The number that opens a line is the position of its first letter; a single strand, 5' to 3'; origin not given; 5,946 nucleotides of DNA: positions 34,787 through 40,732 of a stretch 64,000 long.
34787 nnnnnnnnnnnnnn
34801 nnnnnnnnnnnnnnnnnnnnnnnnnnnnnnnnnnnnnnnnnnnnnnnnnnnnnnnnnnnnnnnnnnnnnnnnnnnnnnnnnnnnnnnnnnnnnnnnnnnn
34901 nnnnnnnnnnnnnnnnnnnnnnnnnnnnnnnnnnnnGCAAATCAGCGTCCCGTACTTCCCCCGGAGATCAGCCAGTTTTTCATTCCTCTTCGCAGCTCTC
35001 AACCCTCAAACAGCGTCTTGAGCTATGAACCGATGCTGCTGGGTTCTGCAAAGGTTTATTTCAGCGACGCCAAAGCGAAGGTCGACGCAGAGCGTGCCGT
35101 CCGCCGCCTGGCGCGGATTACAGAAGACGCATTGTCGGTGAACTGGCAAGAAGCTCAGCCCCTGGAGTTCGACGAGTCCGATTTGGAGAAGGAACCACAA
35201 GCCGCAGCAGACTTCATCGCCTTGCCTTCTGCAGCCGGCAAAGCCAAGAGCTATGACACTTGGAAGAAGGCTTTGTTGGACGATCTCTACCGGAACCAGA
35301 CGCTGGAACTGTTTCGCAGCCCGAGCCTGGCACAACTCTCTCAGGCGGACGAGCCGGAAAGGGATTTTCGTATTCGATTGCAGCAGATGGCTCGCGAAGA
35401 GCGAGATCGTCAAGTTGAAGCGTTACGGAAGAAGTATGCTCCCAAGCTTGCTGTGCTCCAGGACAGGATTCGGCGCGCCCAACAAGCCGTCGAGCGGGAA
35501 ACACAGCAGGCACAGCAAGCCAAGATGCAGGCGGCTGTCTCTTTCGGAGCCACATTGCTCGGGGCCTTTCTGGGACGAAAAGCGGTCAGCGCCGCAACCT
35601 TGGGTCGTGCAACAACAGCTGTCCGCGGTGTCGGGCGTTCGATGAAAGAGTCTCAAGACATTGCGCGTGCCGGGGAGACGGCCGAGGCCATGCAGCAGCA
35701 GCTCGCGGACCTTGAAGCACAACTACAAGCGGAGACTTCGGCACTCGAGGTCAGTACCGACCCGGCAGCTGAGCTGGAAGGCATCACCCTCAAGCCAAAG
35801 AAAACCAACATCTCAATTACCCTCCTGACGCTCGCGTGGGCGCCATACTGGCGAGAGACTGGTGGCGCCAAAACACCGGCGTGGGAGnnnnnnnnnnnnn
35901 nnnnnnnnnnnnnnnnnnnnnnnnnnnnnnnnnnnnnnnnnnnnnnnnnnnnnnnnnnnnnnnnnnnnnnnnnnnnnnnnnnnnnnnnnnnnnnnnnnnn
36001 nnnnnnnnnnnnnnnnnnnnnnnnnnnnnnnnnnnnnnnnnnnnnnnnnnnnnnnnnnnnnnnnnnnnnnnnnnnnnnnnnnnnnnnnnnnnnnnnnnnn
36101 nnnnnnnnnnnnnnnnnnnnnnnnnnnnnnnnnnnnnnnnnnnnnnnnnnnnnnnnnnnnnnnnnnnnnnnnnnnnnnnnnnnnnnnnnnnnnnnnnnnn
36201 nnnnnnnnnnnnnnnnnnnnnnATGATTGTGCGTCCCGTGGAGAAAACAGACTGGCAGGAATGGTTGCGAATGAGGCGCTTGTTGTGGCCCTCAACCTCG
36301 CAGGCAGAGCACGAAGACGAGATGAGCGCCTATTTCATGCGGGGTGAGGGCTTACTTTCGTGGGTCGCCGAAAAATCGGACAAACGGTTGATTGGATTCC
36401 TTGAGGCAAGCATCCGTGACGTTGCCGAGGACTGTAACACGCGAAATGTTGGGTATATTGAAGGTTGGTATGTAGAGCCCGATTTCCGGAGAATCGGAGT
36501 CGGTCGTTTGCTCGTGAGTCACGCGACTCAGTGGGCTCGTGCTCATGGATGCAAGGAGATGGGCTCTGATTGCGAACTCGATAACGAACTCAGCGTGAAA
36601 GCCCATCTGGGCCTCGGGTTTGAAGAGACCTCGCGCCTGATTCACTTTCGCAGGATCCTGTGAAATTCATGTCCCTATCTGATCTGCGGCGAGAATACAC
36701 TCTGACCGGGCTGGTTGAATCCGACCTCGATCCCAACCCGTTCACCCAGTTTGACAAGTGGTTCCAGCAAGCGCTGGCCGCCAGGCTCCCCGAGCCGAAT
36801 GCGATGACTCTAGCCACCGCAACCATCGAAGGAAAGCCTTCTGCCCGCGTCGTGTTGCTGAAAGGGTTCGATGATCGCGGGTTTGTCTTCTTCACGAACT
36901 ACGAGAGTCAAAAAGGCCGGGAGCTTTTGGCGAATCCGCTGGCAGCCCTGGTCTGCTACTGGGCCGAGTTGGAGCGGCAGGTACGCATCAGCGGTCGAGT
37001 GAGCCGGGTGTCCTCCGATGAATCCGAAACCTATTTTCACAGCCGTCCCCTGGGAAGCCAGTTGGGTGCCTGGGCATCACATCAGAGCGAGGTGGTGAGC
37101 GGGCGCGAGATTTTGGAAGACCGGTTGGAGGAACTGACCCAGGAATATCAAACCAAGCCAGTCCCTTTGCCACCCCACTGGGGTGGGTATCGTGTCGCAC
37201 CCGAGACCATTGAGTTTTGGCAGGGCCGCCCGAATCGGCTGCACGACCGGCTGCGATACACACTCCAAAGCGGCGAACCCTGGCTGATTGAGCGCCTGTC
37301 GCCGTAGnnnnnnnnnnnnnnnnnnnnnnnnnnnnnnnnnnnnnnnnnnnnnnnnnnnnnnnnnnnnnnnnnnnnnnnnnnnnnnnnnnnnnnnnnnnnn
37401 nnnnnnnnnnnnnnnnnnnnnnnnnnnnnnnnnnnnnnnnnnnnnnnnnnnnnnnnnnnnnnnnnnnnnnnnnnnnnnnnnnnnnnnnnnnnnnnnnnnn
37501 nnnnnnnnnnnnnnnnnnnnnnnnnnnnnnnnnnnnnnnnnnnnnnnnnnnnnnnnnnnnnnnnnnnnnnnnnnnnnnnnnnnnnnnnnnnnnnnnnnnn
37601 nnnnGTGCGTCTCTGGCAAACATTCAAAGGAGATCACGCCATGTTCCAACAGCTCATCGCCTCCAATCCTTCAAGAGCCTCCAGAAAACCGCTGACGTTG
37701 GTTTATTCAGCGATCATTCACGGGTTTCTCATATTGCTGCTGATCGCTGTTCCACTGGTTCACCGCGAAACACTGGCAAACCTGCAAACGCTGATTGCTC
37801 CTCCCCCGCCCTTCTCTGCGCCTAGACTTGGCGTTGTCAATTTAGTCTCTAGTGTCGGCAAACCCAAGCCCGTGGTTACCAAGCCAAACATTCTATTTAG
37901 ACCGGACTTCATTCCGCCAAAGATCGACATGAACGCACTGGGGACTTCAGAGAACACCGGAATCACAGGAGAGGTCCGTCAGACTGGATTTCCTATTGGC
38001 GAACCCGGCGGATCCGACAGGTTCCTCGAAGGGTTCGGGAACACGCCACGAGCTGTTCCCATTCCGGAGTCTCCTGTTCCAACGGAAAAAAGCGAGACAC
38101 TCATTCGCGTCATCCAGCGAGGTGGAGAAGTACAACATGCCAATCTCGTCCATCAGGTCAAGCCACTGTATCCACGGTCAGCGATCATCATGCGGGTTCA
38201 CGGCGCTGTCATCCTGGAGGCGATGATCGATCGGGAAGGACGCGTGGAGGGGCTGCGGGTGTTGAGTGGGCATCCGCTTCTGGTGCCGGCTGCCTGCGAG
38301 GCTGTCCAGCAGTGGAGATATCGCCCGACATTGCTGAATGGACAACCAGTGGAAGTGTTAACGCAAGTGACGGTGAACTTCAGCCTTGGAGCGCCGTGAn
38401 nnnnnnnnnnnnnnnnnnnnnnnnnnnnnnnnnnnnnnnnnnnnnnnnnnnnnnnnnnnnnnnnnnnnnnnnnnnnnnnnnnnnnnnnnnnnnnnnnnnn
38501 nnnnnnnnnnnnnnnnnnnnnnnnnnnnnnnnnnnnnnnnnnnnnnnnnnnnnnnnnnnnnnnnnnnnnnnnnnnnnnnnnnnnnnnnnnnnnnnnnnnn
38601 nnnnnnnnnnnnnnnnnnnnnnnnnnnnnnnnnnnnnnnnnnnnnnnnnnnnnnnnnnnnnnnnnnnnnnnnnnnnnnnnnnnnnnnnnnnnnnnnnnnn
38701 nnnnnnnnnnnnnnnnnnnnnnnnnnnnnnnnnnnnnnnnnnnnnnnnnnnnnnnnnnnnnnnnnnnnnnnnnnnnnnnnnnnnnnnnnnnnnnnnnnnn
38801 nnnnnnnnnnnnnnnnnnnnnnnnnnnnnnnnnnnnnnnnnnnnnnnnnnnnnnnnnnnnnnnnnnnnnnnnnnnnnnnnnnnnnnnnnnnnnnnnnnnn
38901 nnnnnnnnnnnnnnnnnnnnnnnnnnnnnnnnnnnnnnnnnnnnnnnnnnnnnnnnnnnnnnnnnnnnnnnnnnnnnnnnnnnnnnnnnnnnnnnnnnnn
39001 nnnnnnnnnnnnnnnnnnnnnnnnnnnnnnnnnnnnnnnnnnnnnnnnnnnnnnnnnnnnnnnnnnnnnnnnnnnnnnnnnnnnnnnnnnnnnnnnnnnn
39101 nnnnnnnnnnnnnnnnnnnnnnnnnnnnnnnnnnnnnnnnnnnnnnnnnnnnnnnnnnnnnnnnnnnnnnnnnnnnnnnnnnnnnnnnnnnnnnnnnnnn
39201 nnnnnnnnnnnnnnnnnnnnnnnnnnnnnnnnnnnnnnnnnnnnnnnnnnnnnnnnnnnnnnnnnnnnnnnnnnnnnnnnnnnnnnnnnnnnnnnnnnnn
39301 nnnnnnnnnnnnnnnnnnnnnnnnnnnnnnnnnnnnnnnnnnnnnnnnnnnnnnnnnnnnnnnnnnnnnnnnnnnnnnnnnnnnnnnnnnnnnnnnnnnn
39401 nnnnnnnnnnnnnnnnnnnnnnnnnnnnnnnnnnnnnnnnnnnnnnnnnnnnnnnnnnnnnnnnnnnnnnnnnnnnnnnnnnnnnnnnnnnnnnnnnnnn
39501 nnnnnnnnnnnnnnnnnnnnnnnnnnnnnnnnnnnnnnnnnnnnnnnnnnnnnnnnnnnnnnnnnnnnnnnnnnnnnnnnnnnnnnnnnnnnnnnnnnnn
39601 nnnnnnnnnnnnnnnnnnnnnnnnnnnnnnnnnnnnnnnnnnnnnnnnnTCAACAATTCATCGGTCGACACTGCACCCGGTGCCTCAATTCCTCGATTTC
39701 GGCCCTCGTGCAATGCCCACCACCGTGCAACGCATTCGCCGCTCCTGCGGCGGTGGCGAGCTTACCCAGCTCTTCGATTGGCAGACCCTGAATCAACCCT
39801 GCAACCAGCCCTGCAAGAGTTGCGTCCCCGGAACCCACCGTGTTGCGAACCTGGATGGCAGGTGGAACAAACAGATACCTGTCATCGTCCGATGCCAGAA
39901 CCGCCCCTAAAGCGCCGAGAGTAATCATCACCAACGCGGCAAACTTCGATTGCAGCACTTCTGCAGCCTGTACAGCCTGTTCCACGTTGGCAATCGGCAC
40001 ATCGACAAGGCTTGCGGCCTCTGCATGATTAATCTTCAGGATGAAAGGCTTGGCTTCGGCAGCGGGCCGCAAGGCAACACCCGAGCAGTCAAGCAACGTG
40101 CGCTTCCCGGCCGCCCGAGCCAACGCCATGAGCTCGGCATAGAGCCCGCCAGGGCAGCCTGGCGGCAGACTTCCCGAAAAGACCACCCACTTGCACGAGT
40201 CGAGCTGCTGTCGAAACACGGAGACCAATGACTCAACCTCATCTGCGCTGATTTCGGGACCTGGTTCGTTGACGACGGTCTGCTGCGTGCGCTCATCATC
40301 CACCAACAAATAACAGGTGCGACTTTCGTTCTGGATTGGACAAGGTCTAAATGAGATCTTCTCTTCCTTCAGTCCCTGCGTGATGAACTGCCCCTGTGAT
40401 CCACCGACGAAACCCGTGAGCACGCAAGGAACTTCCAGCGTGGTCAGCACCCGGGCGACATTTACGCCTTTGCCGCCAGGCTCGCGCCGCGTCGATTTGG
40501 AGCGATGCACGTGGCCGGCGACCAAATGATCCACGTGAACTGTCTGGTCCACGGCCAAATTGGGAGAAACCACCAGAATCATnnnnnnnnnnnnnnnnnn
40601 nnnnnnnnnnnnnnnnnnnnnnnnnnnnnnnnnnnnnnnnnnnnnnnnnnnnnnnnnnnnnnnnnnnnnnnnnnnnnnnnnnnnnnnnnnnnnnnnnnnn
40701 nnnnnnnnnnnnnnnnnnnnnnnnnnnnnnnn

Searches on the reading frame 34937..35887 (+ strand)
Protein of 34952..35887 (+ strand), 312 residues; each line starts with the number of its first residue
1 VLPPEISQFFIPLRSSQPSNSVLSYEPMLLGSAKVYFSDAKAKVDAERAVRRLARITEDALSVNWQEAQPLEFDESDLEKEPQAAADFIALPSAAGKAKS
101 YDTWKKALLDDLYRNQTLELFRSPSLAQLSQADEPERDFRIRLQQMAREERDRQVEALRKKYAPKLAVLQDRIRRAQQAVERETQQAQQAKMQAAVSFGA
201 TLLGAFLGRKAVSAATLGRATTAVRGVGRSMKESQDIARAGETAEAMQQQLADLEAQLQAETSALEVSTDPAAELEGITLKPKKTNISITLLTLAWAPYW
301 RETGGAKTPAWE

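Call 64: search_protein_representatives(protein=window:34952-35887:+)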
Query: 312 residues. Proteins with E-value up to 0.001 (for the whole library): 2751; up to 1e-10: 1835; up to 1e-30: 694. The best 150 are listed.
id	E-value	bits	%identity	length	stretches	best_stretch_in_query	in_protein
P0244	1.5e-94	333.3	53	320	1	1-312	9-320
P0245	3.8e-88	312.3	51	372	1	2-312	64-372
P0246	1.4e-86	307.2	50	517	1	1-312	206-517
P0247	2.5e-85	303.0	49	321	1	1-311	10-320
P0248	6.7e-85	301.6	55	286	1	28-311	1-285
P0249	2.6e-84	299.7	51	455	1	2-310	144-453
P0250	1.4e-81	290.8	50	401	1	2-302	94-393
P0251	3.1e-81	289.6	47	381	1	1-311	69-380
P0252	7.7e-81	288.3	48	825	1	1-311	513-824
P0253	1.1e-79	284.5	52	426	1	1-312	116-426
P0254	7.0e-79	281.9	51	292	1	16-299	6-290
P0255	2.0e-78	280.4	46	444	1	2-312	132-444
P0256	2.8e-78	279.9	46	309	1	2-311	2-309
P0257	5.5e-78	279.0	47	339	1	1-312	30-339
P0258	1.5e-77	277.6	49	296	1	2-297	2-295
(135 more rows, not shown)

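Call 66: predict_structure(alignment_id=A4)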
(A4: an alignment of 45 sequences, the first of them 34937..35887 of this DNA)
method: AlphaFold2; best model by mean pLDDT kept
length: 317 residues; sequences in the alignment: 45
mean_pLDDT: 85.6   pTM: 0.64
mean pLDDT of the five models: 85.6, 82.4, 82.0, 81.9, 79.7
residues with pLDDT >= 90: 185; 70-90: 92; 50-70: 25; < 50: 15
segments of 3 or more residues with pLDDT < 50: 213-226
pLDDT, mean of each block of 10 residues (from residue 1): 81 92 91 96 91 95 87 91 88 91 93 95 92 90 92 90 93 92 87 76 59 48 48 69 84 92 91 76 93 96 91 90
secondary structure, 60 per line:
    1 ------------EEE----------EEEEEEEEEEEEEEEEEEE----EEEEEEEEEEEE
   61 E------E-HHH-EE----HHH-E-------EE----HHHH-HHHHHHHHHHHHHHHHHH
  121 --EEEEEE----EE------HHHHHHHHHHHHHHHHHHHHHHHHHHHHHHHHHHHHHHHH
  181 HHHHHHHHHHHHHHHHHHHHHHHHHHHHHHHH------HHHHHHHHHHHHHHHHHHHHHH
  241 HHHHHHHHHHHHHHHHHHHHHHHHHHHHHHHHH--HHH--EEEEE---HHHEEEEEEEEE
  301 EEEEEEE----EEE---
elements in order: E13-15 E26-44 E49-61 H98-101 H103-120 E123-128 H141-212 H219-273 E281-285 E292-307 E312-314

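Call 72: search_protein_families(library=pfam, proteins=[window:34952-35887:+], max_evalue=1)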
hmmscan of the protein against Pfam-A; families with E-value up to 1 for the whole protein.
window:34952-35887:+ (312 aa): 5 families
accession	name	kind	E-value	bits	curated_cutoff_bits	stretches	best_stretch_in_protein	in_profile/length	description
PF02575.21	YbaB_DNA_bd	-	0.0091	16.6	25.5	1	240-283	7-50/91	YbaB/EbfC DNA-binding family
PF19277.4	GPAT_C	-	0.01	15.5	25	1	101-222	165-291/344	Glycerol-3-phosphate acyltransferase C-terminal region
PF14362.11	DUF4407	-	0.019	14.7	31.3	1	142-266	112-215/297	Domain of unknown function (DUF4407)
PF15346.11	ARGLU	-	0.26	11.6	27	1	116-195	54-133/149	Arginine and glutamate-rich 1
PF17383.7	kleA_kleC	-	0.61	10.9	25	0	233-268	22-57/76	Uncharacterized KorC regulated protein A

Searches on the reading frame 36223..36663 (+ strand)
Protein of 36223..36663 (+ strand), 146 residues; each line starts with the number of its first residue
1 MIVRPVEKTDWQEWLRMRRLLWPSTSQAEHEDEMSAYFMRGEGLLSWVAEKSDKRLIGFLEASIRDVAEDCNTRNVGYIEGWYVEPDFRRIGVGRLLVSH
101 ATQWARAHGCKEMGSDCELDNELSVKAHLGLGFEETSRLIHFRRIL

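Call 9: search_protein_families(library=pfam, proteins=[window:36223-36663:+], max_evalue=0.001)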
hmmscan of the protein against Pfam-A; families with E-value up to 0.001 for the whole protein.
window:36223-36663:+ (146 aa): 6 families
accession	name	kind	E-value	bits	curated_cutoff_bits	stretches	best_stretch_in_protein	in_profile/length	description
PF00583.31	Acetyltransf_1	-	1.2e-20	74.3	20.7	1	14-133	1-116/116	Acetyltransferase (GNAT) family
PF13508.13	Acetyltransf_7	-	2.7e-09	37.7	27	1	46-122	5-70/84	Acetyltransferase (GNAT) domain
PF13302.13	Acetyltransf_3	-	5.4e-07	30.8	25.4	1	2-134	3-138/138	Acetyltransferase (GNAT) domain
PF13527.13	Acetyltransf_9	-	1e-05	26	25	1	3-107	2-103/127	Acetyltransferase (GNAT) domain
PF13673.13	Acetyltransf_10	-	1.2e-05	25.7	23.6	1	32-141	20-115/128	Acetyltransferase (GNAT) domain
PF08445.16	FR47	-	0.0001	22.6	22.1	1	57-135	2-79/86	FR47-like protein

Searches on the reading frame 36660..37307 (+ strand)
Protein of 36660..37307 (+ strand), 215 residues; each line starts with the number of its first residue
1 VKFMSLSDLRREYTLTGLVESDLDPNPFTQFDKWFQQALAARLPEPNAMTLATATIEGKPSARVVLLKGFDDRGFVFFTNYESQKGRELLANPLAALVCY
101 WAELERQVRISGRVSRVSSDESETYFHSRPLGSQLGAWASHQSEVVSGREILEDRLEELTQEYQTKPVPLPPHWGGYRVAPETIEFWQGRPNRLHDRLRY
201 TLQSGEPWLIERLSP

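Call 9: search_protein_families(library=pfam, proteins=[window:36660-37307:+], max_evalue=0.001)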
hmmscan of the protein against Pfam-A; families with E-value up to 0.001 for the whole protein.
window:36660-37307:+ (215 aa): 3 families
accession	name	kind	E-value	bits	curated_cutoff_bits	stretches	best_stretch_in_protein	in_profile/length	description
PF01243.27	PNPOx_N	-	2.6e-30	105.7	28.1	1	36-160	2-117/120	Pyridoxamine 5'-phosphate oxidase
PF10590.14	PNP_phzG_C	-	2.2e-22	79.1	27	1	174-215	1-42/42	Pyridoxine 5'-phosphate oxidase C-terminal dimerisation region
PF12766.13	Pyridox_oxase_2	-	2.1e-08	35.1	26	1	31-115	4-97/100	Pyridoxamine 5'-phosphate oxidase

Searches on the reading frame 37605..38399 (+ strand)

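Call 9: search_protein_families(library=pfam, proteins=[window:37605-38399:+], max_evalue=0.001)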
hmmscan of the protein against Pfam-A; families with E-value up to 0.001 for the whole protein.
window:37605-38399:+ (264 aa): 1 family
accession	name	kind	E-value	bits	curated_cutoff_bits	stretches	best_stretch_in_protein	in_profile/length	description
PF03544.19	TonB_C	-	6.2e-19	68.7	24.6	1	186-261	2-79/79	Gram-negative bacterial TonB protein C-terminal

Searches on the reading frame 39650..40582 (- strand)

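Call 9: search_protein_families(library=pfam, proteins=[window:39650-40582:-], max_evalue=0.001)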
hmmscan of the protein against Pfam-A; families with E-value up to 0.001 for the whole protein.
window:39650-40582:- (310 aa): 2 families
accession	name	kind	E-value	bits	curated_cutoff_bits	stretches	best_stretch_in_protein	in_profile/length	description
PF00294.29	PfkB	-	5.2e-52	177.5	25.8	1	13-288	9-294/302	pfkB family carbohydrate kinase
PF08543.17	Phos_pyr_kin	-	1.3e-05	25.1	27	1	183-271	124-219/246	Phosphomethylpyrimidine kinase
